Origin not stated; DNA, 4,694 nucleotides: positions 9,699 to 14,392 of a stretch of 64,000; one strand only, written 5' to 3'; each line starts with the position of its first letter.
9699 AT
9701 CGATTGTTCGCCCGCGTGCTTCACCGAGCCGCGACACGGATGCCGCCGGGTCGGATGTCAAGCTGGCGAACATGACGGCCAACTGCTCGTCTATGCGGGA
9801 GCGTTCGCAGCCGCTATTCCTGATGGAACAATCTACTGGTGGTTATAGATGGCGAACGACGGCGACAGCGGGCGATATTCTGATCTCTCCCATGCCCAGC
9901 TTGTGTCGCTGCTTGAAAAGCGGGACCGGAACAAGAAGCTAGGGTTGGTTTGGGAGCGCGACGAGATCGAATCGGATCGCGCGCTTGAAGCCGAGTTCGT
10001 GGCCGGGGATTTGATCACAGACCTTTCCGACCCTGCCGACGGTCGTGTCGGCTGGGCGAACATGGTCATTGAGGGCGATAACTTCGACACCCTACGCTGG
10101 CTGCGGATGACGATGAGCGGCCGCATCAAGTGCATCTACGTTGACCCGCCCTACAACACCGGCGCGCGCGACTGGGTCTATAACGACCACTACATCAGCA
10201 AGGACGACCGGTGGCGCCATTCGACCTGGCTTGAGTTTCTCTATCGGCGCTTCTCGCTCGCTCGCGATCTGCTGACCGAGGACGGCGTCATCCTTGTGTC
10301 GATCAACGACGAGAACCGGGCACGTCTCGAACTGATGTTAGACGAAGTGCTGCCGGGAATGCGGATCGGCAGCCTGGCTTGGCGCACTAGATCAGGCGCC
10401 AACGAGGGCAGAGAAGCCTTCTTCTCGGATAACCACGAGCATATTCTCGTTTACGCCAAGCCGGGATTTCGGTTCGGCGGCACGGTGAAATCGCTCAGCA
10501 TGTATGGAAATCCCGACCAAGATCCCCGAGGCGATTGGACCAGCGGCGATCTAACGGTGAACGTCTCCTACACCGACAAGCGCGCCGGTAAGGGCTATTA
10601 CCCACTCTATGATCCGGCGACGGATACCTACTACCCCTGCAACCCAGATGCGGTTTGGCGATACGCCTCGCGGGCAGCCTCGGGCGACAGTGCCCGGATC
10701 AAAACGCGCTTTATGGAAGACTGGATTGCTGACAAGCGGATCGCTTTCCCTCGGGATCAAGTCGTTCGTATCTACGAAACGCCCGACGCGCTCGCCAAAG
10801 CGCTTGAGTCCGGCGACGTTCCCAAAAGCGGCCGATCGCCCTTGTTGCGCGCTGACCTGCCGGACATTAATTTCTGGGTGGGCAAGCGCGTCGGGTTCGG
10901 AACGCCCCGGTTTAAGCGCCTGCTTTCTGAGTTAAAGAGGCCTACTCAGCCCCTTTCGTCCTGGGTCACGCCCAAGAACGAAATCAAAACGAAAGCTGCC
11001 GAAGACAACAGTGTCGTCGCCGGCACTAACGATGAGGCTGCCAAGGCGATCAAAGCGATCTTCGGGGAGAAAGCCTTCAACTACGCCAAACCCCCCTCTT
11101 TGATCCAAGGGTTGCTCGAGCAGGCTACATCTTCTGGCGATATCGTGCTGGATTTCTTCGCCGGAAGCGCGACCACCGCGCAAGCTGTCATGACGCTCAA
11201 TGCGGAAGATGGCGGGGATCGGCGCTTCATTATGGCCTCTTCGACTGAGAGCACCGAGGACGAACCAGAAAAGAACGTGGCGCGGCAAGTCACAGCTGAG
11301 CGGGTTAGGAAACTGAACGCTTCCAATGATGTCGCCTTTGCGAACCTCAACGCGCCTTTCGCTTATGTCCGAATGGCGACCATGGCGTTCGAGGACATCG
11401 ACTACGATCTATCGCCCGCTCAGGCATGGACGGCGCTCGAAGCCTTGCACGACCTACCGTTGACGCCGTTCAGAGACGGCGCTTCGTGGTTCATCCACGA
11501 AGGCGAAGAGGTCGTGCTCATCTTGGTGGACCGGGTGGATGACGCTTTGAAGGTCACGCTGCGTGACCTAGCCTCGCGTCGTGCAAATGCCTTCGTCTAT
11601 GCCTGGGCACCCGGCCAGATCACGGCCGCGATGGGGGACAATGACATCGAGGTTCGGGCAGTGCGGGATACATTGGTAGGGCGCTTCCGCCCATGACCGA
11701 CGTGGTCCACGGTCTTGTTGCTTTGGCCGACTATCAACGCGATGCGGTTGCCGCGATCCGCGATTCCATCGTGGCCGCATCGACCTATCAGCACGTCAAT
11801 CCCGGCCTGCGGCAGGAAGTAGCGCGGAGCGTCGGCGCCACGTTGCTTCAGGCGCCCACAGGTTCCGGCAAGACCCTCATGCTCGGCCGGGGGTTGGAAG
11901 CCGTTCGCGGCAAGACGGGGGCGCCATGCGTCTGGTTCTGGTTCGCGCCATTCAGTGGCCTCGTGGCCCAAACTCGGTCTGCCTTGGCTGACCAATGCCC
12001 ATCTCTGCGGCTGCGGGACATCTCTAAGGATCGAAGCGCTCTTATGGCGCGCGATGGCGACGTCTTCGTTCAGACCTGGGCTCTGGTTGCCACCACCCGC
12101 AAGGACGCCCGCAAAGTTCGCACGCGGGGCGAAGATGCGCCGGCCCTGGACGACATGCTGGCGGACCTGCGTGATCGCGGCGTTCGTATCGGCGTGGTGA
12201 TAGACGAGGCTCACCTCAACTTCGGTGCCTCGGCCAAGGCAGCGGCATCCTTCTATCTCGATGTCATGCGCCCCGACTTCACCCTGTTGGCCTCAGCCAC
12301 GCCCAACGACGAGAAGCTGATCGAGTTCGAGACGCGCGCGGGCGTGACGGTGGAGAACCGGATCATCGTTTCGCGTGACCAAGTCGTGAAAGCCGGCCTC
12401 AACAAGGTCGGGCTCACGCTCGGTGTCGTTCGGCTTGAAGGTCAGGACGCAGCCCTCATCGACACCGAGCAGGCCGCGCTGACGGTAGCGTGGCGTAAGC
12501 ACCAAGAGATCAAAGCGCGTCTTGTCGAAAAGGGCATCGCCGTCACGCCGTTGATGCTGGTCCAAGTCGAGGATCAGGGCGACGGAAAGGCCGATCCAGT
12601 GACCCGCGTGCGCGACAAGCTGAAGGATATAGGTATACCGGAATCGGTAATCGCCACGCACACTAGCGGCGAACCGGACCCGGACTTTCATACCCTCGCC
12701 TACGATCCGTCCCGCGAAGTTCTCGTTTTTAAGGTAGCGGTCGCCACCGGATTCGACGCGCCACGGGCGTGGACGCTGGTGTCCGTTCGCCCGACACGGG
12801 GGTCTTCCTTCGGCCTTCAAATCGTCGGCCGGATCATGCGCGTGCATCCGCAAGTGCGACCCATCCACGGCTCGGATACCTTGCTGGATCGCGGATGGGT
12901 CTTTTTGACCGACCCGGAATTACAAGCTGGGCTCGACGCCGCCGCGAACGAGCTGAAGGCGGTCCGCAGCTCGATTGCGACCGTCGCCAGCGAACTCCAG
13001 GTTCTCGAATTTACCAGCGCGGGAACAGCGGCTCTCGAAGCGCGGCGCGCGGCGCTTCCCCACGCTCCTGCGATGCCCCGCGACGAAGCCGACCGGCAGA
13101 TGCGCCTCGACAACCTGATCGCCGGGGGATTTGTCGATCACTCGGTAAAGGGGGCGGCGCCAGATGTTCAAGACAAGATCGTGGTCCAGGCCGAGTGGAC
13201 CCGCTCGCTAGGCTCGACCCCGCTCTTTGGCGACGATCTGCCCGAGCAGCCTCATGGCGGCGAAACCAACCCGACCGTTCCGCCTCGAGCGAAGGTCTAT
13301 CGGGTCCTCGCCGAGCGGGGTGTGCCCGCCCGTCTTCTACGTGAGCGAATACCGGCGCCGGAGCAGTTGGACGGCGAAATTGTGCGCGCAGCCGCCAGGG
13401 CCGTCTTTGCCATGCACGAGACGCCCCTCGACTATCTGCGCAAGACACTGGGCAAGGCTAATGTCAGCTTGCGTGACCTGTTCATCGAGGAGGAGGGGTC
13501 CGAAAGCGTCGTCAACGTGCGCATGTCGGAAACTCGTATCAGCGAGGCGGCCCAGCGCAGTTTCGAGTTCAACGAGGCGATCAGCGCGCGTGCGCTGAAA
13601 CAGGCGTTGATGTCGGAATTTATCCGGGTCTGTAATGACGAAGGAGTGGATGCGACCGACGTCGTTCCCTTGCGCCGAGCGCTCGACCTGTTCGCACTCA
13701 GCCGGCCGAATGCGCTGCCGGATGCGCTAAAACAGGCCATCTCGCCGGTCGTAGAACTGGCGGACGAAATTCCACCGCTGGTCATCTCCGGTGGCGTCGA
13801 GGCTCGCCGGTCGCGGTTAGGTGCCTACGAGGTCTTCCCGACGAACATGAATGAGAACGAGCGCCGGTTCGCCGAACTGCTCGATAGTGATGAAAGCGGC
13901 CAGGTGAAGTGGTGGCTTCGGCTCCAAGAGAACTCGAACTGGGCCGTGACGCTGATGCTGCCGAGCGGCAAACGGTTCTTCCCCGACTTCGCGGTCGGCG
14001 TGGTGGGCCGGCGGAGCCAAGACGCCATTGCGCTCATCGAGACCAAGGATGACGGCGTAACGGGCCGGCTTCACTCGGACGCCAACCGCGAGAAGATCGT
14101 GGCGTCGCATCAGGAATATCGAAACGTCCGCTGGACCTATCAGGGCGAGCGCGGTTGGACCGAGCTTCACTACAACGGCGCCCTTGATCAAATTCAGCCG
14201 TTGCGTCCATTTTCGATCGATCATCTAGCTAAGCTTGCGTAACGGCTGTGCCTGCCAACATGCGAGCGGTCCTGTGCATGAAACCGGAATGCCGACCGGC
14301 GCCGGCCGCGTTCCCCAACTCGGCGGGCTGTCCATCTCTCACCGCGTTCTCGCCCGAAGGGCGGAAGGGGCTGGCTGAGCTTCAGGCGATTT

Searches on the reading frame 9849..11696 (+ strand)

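Call 62: search_protein_families(library=pfam, proteins=[window:9849-11696:+], max_evalue=0.001)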
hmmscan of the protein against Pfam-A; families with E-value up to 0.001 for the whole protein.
window:9849-11696:+ (615 aa): 1 family
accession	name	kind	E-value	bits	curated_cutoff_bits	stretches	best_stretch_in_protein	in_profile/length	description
PF01555.25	N6_N4_Mtase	-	1.4e-32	113.9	26.7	1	93-453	1-205/221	DNA methylase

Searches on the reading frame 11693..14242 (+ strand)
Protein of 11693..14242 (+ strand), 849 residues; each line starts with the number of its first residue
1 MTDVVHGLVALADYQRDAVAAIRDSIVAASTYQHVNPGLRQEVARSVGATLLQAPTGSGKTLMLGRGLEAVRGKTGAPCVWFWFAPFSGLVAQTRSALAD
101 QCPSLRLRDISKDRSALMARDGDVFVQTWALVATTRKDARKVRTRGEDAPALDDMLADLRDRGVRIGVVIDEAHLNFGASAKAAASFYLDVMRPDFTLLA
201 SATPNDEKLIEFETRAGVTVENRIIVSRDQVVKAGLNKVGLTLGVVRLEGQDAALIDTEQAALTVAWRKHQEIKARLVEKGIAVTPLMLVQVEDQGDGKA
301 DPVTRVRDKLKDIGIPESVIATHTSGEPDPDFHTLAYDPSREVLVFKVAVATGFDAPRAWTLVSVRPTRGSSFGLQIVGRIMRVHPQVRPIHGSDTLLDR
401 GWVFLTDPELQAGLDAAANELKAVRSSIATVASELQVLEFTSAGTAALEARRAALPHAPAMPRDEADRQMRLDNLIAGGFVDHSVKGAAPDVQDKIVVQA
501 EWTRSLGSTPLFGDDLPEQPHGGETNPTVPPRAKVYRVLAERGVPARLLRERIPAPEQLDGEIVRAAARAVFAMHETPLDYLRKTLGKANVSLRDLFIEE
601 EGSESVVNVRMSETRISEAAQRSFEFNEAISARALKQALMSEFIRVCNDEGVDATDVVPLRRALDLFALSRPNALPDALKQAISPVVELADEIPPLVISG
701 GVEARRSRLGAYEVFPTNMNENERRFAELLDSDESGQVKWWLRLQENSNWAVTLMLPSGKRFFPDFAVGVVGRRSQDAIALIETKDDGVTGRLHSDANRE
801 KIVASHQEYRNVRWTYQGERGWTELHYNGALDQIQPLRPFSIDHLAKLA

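Call 62: search_protein_families(library=pfam, proteins=[window:11693-14242:+], max_evalue=0.001)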
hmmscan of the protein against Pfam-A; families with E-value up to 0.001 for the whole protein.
window:11693-14242:+ (849 aa): 2 families
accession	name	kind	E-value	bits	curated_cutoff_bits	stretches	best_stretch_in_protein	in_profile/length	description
PF04851.21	ResIII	-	5.5e-06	26.8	22.5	1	10-205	3-163/164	Type III restriction enzyme, res subunit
PF00270.35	DEAD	-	6.6e-06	26.4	26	1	50-208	17-163/167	DEAD/DEAH box helicase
